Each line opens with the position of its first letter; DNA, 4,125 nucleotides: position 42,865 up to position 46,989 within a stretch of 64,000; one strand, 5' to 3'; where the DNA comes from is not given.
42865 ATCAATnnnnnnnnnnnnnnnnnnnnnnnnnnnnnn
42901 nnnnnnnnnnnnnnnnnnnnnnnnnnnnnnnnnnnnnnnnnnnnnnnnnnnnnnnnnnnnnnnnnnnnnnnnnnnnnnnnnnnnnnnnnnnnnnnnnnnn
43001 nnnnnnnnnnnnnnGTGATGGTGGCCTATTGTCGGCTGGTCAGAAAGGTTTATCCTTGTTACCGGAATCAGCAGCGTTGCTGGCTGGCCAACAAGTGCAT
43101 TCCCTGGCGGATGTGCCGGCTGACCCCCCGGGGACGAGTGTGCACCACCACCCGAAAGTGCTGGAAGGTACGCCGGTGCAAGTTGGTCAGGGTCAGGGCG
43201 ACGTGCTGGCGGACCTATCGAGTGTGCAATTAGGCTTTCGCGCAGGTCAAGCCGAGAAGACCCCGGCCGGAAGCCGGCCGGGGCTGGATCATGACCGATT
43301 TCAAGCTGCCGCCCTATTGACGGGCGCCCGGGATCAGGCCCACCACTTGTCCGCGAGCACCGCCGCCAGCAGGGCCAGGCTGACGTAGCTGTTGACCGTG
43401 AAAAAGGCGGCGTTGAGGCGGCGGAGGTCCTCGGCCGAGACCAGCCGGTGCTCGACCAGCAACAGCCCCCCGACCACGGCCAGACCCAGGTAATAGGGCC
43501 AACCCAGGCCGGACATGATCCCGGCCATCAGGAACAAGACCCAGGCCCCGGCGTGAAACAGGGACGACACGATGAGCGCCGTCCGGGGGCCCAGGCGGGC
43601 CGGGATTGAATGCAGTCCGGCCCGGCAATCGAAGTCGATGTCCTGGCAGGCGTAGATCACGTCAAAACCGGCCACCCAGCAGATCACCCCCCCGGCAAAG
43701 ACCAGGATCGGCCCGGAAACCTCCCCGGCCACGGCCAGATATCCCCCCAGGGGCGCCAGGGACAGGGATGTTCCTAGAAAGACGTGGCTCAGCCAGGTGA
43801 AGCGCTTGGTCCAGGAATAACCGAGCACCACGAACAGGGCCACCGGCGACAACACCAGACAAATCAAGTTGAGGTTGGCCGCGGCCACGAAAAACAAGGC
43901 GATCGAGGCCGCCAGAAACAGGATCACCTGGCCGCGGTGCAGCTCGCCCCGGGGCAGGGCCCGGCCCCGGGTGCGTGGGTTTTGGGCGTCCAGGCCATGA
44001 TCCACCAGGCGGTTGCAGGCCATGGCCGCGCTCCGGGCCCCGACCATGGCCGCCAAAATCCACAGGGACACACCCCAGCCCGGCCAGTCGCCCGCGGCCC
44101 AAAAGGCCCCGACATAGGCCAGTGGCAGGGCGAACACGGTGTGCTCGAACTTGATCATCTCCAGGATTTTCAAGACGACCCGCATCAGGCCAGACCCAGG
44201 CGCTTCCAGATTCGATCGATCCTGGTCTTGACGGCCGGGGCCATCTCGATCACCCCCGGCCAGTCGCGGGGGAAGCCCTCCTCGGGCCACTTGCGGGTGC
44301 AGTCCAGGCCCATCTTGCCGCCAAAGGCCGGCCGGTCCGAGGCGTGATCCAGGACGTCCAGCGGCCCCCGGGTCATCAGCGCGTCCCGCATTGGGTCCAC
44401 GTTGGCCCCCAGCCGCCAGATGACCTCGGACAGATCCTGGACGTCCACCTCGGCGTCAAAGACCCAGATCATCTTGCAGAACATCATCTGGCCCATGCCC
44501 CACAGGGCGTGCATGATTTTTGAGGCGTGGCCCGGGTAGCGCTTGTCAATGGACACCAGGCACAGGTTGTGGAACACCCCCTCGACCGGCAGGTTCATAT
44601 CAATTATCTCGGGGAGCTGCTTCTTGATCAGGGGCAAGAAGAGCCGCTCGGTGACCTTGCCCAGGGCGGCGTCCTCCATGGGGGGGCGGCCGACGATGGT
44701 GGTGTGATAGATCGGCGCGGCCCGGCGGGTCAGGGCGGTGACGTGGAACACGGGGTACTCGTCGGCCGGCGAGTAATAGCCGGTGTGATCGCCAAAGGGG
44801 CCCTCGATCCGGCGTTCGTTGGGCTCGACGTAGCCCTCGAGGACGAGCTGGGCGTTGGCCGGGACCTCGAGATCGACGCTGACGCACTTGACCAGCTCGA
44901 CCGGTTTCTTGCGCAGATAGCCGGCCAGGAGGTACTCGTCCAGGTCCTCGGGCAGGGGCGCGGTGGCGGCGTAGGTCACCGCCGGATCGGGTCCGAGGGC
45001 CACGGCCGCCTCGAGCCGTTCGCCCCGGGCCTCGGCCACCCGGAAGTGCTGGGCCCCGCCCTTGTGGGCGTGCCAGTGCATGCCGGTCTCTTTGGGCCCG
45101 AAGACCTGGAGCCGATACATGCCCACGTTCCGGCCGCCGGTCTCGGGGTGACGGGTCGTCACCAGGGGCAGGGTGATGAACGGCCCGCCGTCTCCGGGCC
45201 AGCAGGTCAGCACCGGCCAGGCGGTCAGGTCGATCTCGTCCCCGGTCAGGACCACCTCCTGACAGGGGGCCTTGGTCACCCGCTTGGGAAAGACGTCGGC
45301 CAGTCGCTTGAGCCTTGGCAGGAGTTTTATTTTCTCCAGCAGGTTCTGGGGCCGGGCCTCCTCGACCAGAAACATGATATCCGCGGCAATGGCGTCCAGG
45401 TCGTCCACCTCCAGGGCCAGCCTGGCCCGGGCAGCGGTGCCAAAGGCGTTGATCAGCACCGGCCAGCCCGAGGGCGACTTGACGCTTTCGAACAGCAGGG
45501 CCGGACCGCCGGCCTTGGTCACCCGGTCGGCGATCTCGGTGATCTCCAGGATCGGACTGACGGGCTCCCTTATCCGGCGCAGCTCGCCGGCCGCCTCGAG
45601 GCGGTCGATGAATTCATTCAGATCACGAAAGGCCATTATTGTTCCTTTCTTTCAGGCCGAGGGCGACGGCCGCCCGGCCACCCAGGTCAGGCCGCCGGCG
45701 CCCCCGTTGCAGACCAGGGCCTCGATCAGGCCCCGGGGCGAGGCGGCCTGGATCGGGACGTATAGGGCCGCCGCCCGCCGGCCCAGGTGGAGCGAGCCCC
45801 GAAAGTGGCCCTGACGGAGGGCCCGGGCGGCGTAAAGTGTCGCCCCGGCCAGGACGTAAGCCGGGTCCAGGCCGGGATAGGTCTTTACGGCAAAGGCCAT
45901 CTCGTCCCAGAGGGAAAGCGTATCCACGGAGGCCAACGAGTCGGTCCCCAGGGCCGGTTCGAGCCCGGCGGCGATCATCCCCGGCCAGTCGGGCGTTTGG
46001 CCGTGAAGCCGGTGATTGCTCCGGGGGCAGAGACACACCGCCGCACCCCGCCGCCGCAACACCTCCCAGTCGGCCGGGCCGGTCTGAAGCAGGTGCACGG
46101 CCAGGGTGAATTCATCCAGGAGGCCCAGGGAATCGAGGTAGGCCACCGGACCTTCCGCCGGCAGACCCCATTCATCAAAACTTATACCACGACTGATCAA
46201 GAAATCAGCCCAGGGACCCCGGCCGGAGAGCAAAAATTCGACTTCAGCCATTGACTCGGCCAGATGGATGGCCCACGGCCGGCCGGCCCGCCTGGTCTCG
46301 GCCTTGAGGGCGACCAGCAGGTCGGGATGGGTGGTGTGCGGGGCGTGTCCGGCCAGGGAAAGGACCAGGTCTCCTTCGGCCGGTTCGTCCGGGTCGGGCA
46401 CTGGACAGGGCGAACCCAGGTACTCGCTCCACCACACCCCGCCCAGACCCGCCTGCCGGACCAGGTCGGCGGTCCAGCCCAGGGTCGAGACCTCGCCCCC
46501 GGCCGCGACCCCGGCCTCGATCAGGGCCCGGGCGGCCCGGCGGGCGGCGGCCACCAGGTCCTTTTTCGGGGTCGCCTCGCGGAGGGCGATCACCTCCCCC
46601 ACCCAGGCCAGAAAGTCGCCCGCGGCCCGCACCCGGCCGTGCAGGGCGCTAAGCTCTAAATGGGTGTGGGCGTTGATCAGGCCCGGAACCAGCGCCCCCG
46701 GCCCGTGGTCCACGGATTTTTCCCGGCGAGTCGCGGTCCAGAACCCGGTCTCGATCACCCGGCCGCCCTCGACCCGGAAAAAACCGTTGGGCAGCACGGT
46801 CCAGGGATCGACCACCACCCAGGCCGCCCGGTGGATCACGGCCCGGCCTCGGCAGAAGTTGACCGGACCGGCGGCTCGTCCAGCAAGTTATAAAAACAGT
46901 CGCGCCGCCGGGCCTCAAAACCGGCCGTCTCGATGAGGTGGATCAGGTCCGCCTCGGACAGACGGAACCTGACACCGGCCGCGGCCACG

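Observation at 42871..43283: Monocistronic secreted cationic cysteine-ladder mini-protein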

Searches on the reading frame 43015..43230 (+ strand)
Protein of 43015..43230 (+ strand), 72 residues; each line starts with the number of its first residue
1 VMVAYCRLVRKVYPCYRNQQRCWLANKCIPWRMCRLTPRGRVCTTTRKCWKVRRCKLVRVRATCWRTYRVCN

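Call 32: find_homologous_proteins(query=A3, max_evalue=10)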
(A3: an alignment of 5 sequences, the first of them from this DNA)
Query A3 (5 sequences) (72 aa, profile of the alignment): 5 proteins with E <= 10 among 13 candidates.
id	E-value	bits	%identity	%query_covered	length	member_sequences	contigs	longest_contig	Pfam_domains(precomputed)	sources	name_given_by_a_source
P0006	9.7e-38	146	71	100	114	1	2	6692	-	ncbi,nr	ncbi:MAG: hypothetical protein KJ621_20600 [Proteobacteria bacterium]|nr:hypothetical protein [Pseud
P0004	1.1e-37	146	63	100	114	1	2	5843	-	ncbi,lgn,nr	ncbi:MAG: hypothetical protein KJ621_10295 [Proteobacteria bacterium]|nr:hypothetical protein [Pseud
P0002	2.6e-37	145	88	100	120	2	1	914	-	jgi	-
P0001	3.4e-36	141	100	100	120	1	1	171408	-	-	-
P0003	4.8e-35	137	74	97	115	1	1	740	-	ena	-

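Call 33: find_related_loci(query=A3, collection=metagenome_contigs, flank=8000)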
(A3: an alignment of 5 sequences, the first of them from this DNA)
Query A3 (72 aa) in metagenome_contigs; peptide patterns used: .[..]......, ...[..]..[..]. (x = any residue, [..] = any of these).
164 stretches matched a pattern; 1 encode a relative of the query (tblastn E <= 1e-3); 1 distinct loci.
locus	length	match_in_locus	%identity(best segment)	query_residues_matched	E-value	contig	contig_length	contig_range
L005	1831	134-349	88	1-72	1e-41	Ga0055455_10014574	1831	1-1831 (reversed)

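Call 37: search_solved_structures(query=A3, max_evalue=10)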
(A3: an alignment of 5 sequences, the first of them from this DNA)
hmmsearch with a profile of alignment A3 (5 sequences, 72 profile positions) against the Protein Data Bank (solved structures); distinct sequences matched with E-value up to 10: 10.
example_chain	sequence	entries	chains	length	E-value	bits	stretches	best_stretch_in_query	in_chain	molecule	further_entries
1erg_A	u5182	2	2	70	0.17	15.3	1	12-62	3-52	CD59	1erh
2j8b_A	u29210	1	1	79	0.51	13.8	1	11-62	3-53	CD59 GLYCOPROTEIN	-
8cn6_A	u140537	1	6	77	0.52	13.8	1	11-62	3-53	CD59 glycoprotein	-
2ux2_A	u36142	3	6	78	0.54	13.7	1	11-62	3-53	CD59 GLYCOPROTEIN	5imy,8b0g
2uwr_A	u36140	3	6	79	0.54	13.7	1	11-62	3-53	CD59 GLYCOPROTEIN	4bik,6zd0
1cdq_A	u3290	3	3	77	0.56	13.7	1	12-62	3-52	CD59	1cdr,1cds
5imt_D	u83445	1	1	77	0.65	13.5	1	12-62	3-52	CD59 glycoprotein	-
2ofs_A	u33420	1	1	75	0.72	13.3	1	12-62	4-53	CD59 glycoprotein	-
8b0f_G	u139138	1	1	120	0.86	13.1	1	11-62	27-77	CD59 glycoprotein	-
8b0h_G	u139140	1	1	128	1.1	12.7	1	11-62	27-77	CD59 glycoprotein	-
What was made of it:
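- On Any curated protein family (Pfam-A, NCBIfam, PHROGs, PADLOC, PDB sequences): PDB gives only CD59 at E ≥ 0.17 (call 37).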

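Call 66: find_related_loci(query=A3, collection=viral_contigs, flank=5000)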
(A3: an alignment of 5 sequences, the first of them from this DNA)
Query A3 (72 aa) in viral_contigs; peptide patterns used: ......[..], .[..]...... (x = any residue, [..] = any of these).
94 stretches matched a pattern, but none encodes a relative of the query by tblastn (E <= 1e-3).

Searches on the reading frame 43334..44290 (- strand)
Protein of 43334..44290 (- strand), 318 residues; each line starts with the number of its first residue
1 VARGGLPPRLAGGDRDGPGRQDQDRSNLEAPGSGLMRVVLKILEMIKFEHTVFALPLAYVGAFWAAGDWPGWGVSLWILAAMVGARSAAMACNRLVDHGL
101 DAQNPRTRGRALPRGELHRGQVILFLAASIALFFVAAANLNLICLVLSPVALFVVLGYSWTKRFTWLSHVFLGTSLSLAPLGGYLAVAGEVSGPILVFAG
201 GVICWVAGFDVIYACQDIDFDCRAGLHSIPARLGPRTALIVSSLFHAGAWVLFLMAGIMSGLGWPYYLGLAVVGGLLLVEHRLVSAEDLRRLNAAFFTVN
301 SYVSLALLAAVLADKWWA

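Call 49: search_protein_families(library=pfam, proteins=[window:43334-44290:-], max_evalue=0.01)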
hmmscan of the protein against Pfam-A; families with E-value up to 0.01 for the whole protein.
window:43334-44290:- (318 aa): 1 family
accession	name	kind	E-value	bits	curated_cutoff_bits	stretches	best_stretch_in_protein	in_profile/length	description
PF01040.23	UbiA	-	2.2e-56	191.4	34.2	1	54-300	1-248/250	UbiA prenyltransferase family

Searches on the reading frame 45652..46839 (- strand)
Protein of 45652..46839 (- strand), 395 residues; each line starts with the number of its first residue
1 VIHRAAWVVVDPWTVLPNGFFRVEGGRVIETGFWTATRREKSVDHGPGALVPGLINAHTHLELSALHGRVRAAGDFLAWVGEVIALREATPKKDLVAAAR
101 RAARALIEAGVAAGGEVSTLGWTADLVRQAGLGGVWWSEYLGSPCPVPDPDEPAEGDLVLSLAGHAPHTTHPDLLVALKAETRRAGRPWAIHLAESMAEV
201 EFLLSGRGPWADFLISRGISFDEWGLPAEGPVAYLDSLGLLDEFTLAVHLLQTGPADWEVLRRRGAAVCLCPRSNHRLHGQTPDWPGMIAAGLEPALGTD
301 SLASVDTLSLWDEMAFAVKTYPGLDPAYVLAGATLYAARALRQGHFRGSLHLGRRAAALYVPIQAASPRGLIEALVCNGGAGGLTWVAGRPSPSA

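Call 49: search_protein_families(library=pfam, proteins=[window:45652-46839:-], max_evalue=0.01)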
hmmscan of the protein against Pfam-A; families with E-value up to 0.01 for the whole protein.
window:45652-46839:- (395 aa): 2 families
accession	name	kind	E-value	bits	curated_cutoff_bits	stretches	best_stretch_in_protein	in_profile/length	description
PF01979.26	Amidohydro_1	-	2.9e-31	109.4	25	2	161-379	123-342/345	Amidohydrolase family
PF07969.17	Amidohydro_3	-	0.0041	17.1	29.7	0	256-356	319-439/472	Amidohydrolase family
